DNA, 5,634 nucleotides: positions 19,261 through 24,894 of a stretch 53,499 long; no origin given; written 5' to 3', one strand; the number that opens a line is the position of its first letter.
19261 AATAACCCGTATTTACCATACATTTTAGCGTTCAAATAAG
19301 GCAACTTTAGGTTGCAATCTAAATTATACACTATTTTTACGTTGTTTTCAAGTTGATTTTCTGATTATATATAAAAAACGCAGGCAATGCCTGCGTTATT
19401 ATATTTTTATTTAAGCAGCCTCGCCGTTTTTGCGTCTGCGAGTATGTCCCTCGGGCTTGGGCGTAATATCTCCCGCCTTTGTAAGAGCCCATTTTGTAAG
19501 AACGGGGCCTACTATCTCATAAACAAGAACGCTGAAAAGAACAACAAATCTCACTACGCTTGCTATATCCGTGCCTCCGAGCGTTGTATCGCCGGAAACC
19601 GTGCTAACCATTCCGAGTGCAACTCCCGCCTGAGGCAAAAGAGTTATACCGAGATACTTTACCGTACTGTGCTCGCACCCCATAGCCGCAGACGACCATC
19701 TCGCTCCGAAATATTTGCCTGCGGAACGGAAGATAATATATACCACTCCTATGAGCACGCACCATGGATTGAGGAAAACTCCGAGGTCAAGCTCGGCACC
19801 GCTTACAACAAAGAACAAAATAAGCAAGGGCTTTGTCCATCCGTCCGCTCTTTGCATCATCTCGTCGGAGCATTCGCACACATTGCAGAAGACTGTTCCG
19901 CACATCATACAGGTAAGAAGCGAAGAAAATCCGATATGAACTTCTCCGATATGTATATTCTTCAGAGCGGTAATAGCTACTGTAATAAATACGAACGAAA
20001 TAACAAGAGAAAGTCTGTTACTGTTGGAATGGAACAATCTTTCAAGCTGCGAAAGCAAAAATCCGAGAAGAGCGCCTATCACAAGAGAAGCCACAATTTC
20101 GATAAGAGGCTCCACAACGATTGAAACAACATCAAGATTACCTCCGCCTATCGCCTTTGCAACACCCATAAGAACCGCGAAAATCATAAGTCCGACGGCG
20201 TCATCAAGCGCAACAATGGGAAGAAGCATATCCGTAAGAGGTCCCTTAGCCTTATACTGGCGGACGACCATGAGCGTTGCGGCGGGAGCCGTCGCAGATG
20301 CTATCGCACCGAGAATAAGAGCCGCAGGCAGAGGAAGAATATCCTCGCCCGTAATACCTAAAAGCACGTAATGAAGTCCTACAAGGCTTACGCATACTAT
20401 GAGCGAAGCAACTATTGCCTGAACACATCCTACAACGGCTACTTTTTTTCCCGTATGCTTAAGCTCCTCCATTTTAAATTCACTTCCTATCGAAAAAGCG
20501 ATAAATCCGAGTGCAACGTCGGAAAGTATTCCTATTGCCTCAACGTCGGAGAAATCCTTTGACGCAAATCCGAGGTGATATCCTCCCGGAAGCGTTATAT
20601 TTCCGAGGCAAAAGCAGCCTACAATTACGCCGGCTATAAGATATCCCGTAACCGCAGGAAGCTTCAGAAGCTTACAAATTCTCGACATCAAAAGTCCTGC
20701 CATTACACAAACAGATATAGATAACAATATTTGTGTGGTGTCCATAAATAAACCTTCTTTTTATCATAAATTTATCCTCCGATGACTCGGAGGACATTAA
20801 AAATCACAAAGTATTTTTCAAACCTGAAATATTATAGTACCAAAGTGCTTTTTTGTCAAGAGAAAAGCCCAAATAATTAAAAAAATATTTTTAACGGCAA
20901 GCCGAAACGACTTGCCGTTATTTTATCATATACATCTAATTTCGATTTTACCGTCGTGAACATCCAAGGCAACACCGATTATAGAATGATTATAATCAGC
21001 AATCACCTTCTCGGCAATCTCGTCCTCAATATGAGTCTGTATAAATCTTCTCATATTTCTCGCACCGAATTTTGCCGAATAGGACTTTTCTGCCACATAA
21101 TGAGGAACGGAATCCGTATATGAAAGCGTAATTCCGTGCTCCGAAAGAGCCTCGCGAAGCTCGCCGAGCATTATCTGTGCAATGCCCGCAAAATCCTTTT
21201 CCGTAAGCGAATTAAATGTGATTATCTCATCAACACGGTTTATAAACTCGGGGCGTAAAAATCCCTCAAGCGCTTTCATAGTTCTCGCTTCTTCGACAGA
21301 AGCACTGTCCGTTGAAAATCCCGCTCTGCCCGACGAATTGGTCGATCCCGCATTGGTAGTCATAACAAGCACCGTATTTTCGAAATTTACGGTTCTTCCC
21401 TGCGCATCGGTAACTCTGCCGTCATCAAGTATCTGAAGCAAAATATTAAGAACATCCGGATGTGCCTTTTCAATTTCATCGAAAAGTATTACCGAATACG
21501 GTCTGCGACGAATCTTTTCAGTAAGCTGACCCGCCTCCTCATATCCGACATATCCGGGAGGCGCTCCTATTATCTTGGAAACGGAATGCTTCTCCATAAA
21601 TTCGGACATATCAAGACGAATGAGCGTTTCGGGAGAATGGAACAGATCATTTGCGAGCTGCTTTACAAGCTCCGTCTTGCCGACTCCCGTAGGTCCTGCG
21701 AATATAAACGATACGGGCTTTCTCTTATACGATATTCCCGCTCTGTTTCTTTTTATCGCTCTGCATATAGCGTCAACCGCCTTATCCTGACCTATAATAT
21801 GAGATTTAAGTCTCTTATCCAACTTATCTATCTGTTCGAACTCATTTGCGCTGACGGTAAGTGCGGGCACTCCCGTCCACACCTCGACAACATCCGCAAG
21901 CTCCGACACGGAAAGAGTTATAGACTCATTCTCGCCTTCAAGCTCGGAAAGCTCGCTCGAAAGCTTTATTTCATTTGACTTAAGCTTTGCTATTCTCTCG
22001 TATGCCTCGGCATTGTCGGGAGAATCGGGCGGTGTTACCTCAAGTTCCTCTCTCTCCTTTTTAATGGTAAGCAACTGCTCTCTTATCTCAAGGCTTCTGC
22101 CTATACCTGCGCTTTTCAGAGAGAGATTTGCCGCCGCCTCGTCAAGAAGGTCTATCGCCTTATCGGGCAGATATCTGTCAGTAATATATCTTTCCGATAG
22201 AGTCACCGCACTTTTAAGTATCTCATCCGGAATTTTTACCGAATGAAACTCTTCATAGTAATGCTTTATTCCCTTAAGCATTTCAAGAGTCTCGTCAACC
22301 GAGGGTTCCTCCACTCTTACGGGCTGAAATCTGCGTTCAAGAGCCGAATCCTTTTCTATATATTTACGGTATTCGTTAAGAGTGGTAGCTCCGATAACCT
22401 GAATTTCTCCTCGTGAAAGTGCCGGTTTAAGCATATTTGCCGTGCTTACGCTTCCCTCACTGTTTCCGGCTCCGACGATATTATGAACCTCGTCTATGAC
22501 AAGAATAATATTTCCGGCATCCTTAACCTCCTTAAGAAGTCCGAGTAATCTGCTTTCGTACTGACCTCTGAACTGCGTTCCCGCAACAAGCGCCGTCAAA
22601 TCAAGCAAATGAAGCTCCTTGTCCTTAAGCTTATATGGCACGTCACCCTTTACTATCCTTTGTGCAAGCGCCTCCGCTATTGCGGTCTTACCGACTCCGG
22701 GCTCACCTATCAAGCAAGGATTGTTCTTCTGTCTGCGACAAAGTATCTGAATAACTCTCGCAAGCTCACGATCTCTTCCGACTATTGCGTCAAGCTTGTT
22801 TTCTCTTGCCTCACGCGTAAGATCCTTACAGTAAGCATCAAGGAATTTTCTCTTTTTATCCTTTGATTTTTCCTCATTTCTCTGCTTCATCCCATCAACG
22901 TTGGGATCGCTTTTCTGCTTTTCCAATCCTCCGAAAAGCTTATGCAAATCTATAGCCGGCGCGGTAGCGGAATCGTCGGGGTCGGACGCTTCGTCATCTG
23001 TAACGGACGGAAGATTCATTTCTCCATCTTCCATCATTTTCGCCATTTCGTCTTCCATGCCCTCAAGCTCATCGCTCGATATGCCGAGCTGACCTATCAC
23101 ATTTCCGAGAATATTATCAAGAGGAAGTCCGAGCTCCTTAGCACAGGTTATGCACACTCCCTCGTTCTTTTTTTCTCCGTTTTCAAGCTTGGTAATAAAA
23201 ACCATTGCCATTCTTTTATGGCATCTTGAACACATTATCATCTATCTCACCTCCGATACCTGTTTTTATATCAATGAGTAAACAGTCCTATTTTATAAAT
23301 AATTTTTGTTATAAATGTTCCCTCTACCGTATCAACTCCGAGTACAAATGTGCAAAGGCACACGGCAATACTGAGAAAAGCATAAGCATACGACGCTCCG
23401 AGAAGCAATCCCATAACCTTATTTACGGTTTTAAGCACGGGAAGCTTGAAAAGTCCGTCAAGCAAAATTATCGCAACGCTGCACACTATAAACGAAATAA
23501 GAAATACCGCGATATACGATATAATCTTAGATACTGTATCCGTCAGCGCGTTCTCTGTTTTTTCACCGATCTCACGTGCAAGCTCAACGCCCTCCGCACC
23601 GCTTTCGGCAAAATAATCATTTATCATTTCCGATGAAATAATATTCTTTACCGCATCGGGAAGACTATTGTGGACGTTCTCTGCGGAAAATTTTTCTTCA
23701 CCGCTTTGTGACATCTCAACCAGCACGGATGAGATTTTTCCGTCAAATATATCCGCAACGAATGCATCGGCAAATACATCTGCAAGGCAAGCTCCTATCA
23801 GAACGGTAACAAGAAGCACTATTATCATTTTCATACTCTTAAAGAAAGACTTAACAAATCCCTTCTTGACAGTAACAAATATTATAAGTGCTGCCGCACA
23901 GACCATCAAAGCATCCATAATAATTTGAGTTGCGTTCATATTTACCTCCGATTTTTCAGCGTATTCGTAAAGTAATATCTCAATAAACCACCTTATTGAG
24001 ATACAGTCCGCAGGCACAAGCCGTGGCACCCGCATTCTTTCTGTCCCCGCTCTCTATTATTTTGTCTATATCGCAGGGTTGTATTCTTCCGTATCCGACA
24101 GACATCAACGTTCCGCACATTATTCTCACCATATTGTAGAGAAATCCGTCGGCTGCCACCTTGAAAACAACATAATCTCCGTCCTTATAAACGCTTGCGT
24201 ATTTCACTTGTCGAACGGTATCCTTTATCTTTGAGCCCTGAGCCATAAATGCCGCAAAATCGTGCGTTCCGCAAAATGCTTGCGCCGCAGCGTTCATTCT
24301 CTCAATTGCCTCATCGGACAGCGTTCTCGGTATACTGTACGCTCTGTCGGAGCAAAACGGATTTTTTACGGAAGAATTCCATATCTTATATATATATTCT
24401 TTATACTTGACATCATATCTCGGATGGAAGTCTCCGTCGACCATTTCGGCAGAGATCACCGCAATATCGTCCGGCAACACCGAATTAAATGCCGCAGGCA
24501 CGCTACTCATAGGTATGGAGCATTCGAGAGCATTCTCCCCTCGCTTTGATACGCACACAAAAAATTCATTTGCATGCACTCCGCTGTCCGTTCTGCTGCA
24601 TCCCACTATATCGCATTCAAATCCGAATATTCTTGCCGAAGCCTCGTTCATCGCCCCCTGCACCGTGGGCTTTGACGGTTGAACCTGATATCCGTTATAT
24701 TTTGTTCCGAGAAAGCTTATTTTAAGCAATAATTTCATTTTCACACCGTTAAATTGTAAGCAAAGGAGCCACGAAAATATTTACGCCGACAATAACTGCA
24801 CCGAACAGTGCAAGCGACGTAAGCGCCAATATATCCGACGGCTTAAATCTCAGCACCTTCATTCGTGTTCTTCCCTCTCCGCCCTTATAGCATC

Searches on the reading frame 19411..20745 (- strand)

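Call 7: search_protein_families(library=pfam, proteins=[window:19411-20745:-], max_evalue=0.01)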
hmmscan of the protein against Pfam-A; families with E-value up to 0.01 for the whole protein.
window:19411-20745:- (444 aa): 1 family
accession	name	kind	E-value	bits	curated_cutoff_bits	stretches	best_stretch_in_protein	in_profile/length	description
PF00999.27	Na_H_Exchanger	-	4.5e-34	118.3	26.2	1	19-412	5-368/375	Sodium/hydrogen exchanger, transmembrane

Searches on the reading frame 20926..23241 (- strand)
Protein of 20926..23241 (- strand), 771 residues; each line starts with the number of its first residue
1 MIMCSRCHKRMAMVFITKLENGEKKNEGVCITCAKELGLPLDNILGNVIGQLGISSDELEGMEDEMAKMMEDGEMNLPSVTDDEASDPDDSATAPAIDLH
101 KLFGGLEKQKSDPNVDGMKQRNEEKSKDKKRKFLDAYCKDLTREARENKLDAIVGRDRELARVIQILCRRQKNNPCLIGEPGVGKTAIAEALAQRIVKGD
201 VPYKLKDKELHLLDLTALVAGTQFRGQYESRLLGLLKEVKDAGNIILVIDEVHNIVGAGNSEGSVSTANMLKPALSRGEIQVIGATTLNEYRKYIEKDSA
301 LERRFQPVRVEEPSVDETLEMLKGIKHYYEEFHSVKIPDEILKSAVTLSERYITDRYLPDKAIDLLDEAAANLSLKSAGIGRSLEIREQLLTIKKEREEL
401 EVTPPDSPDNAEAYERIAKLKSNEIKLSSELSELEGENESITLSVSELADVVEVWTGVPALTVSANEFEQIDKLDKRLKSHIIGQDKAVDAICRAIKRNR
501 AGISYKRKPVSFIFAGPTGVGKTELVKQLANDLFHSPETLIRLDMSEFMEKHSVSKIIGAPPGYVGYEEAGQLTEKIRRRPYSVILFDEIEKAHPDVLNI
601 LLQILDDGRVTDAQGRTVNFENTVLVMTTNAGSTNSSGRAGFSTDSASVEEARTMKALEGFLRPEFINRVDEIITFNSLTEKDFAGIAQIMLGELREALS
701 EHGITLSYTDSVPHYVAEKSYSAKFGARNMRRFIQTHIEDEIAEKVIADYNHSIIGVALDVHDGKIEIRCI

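Call 7: search_protein_families(library=pfam, proteins=[window:20926-23241:-], max_evalue=0.01)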
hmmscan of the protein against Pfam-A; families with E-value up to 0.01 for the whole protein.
window:20926-23241:- (771 aa): 38 families (the best 25 are shown)
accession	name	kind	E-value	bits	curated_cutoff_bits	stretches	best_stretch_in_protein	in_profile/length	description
PF07724.20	AAA_2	-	2.6e-67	226.4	27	1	508-673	2-166/166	AAA domain (Cdc48 subfamily)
PF17871.7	AAA_lid_9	-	4.3e-30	104.1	22.8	1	314-403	1-91/104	AAA lid domain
PF00004.35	AAA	-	7.6e-26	91.5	21.2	2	176-293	2-113/131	ATPase family associated with various cellular activities (AAA)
PF10431.15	ClpB_D2-small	-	1e-19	70.8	21.9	1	679-748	1-70/81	C-terminal, D2-small domain, of ClpB protein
PF07728.20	AAA_5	-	2.2e-19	70.3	22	2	512-633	2-125/139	AAA domain (dynein-related subfamily)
PF13401.12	AAA_22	-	2.5e-13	50.9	27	2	171-263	4-99/130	AAA domain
PF13191.12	AAA_16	-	1.8e-12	48.5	32.6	1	153-200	2-52/167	AAA ATPase domain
PF05621.17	TniB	-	1.6e-09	37.9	22.4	1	179-311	42-185/189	Bacterial TniB protein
PF00158.32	Sigma54_activat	-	7.7e-09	35.9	20.2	1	484-632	3-144/168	Sigma-54 interaction domain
PF01637.24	ATPase_2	-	1.1e-08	35.6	33.2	0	155-329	3-199/225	ATPase domain predominantly from Archaea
PF13173.12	AAA_14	-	1.6e-08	35.1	27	1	513-608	6-88/129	AAA domain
PF20720.3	nSTAND3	-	1.1e-07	32.1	27.2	1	172-205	17-51/155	Novel STAND NTPase 3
PF01078.27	Mg_chelatase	-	8.5e-07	29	20.3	0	583-679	108-202/207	Magnesium chelatase, subunit ChlI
PF01695.23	IstB_IS21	-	1.9e-06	28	24.1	1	168-236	88-152/238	IstB-like ATP binding protein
PF06309.17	Torsin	-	5.5e-06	27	27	1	469-536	14-80/127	Torsin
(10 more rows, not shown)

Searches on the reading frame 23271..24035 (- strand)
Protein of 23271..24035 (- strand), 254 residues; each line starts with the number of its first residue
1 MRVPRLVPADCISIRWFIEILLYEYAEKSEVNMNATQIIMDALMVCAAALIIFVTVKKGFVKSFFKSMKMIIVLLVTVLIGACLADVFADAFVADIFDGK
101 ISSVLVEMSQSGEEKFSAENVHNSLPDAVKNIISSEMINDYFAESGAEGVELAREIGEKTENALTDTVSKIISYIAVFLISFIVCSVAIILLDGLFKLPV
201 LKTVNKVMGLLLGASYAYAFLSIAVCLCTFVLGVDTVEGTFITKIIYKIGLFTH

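Call 37: search_protein_families(library=pfam, proteins=[window:23271-24035:-], max_evalue=0.00001)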
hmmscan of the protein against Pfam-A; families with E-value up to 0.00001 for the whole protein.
window:23271-24035:- (254 aa): 1 family
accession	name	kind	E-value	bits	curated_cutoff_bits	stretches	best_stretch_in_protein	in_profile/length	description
PF02674.22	Colicin_V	-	7.8e-10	39.3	29.3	1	153-231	42-121/144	Colicin V production protein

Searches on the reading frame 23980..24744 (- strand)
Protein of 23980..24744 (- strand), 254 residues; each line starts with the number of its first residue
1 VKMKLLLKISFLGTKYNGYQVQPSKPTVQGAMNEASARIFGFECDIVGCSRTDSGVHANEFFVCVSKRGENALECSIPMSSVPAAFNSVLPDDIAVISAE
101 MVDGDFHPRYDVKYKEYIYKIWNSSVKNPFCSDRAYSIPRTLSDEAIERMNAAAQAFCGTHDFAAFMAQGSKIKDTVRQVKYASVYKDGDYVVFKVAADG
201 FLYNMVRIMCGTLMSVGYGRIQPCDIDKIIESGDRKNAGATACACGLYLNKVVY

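Call 37: search_protein_families(library=pfam, proteins=[window:23980-24744:-], max_evalue=0.00001)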
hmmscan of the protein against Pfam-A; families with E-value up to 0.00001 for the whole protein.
window:23980-24744:- (254 aa): 1 family
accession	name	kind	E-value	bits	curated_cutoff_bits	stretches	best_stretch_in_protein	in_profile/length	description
PF01416.25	PseudoU_synth_1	-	5.9e-37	126.9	23.3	1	153-254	1-107/108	tRNA pseudouridine synthase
